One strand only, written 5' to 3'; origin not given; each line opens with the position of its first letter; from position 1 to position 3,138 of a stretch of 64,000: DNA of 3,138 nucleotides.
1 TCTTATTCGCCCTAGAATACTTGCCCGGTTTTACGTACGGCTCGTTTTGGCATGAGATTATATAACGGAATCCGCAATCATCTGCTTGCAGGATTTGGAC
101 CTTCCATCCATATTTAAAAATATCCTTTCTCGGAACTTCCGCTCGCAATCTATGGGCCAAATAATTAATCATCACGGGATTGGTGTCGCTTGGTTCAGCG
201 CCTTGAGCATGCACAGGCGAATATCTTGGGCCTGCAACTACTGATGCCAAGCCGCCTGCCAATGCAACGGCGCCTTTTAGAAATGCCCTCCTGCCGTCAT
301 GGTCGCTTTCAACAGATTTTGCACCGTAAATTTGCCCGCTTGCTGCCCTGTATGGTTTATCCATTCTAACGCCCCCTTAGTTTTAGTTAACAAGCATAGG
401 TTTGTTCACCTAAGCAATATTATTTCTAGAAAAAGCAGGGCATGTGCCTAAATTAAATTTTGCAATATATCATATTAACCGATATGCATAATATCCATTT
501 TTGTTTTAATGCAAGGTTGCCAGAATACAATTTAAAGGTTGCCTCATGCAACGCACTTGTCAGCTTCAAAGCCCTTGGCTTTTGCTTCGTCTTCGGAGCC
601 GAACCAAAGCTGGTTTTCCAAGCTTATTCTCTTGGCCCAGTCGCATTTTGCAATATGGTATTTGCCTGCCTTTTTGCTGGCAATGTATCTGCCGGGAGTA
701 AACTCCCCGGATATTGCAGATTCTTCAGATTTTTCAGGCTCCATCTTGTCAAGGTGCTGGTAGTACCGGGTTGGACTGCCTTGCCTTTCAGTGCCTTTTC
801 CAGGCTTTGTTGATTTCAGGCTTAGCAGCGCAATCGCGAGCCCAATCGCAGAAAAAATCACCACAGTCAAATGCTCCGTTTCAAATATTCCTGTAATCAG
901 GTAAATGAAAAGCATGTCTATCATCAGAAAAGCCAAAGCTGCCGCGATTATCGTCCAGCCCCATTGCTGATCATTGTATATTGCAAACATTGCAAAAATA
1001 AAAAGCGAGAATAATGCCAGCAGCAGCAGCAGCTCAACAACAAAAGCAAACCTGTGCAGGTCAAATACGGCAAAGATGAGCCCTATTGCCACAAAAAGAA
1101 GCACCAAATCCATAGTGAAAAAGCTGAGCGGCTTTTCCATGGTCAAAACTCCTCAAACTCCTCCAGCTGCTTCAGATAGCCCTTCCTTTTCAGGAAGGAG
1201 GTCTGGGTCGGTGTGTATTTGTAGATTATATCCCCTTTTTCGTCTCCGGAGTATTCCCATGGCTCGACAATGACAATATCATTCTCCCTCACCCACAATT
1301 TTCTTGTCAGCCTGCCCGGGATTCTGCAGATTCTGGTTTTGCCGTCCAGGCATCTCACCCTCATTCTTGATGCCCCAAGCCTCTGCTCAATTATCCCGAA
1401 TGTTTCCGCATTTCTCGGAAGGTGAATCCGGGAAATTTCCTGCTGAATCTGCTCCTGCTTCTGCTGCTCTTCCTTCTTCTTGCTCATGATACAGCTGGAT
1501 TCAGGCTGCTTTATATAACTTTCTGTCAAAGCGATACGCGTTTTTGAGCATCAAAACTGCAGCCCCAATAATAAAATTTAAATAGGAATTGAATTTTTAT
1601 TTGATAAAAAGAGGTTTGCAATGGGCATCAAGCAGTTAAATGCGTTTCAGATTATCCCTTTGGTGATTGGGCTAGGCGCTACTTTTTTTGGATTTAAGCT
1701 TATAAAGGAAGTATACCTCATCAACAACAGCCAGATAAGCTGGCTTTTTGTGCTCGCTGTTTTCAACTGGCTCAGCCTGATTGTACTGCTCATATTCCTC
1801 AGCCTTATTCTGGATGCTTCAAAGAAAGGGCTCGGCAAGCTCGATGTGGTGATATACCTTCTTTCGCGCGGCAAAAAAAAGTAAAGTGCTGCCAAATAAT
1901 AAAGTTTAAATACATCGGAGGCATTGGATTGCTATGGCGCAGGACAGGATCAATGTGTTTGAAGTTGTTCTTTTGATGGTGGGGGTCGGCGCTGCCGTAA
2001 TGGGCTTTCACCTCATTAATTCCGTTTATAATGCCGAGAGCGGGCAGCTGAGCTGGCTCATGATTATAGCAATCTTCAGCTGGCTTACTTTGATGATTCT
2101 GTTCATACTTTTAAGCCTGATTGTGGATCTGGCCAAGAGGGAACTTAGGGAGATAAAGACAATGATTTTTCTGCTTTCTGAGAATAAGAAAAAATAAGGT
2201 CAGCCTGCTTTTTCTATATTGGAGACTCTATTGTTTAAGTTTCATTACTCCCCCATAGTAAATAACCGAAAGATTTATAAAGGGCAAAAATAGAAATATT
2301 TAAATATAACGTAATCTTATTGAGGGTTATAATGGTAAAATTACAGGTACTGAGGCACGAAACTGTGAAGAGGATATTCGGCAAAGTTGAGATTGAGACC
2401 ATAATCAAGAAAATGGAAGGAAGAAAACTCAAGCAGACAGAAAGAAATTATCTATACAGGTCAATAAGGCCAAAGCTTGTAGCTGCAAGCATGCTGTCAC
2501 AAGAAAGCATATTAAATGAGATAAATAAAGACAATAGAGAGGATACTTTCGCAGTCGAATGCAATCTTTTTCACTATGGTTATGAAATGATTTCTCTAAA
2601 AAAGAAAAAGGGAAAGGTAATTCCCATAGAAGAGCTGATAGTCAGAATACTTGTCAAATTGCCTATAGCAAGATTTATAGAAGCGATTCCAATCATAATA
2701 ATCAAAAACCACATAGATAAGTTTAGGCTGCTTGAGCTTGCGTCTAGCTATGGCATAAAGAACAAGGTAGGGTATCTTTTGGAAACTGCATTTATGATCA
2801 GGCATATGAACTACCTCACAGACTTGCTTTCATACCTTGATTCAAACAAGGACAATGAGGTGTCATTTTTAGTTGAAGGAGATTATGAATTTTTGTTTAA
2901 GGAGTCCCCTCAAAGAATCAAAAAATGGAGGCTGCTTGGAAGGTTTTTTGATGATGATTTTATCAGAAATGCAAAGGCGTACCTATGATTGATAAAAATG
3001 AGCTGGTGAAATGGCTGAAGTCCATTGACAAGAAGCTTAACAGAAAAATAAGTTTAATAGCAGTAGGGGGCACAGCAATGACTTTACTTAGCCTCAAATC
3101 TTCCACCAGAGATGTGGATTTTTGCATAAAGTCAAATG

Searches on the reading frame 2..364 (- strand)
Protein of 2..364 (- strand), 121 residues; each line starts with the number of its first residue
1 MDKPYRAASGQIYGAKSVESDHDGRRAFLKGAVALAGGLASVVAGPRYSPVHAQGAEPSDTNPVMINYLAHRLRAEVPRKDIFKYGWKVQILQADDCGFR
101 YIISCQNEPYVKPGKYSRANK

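Call 75: search_protein_families(library=pfam, proteins=[window:2-364:-], max_evalue=1)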
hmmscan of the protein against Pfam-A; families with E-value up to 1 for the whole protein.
seq(121 aa): 2 families
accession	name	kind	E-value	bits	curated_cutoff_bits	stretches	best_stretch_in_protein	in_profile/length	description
PF05840.19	Phage_GPA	-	0.063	12.7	31.4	0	54-90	209-244/321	Bacteriophage replication gene A protein (GPA)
PF10518.14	TAT_signal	-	0.77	10.3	22.7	0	25-40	4-19/21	TAT (twin-arginine translocation) pathway signal sequence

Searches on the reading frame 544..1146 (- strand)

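Call 16: search_protein_families(library=pfam, proteins=[window:544-1146:-], max_evalue=0.01)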
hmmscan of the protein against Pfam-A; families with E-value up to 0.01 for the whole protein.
window:544-1146:- (200 aa): 0 families

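Call 87: search_protein_families(library=ncbifam, proteins=[window:544-1143:-], max_evalue=0.01)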
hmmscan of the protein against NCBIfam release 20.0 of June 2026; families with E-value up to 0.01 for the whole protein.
window:544-1143:- (199 aa): 1 family
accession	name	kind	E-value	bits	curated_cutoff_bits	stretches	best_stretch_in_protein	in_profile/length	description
NF051450.1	50S_L20_sunset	exception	0.00032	20.9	375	1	133-194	148-209/219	50S ribosomal protein L20, sunset domain variant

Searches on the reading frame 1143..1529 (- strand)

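Call 16: search_protein_families(library=pfam, proteins=[window:1143-1529:-], max_evalue=0.01)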
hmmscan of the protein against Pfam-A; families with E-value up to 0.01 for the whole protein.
window:1143-1529:- (128 aa): 1 family
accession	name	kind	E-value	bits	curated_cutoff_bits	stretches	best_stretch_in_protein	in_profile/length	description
PF01176.25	eIF-1a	-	1.4e-20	73.1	30.2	1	42-104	2-64/64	Translation initiation factor 1A / IF-1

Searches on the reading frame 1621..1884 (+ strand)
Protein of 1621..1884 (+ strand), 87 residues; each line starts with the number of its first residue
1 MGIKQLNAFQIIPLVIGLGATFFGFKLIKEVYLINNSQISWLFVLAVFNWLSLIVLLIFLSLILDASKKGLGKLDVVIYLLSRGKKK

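Call 71: find_encoding_contigs(protein=window:1621-1884:+, flank=10000, max_places=3)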
Protein window:1621-1884:+ (87 aa): no gene with exactly this product is on record in the collection.

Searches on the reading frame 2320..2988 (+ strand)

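Call 16: search_protein_families(library=pfam, proteins=[window:2320-2988:+], max_evalue=0.01)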
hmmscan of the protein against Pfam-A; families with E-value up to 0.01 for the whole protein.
window:2320-2988:+ (222 aa): 0 families

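Call 75: search_protein_families(library=pfam, proteins=[window:2320-2985:+], max_evalue=1)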
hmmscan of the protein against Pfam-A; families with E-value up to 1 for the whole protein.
window:2320-2985:+ (222 aa): 2 families
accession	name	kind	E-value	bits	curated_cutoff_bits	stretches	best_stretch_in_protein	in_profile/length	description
PF19256.4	LAIKA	-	0.17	12.2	27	0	54-79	20-45/68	LAIKA domain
PF07167.19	PhaC_N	-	0.17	12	23.7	1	93-142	117-165/173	Poly-beta-hydroxybutyrate polymerase (PhaC) N-terminus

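Call 88: search_protein_families(library=padloc, proteins=[window:2320-2985:+], max_evalue=0.01)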
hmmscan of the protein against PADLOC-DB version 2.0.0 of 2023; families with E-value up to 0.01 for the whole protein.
window:2320-2985:+ (222 aa): 1 family
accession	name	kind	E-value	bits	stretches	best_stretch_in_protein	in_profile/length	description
PDLC04504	PDC-M19A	-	0.00026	18.4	1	23-102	35-110/234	-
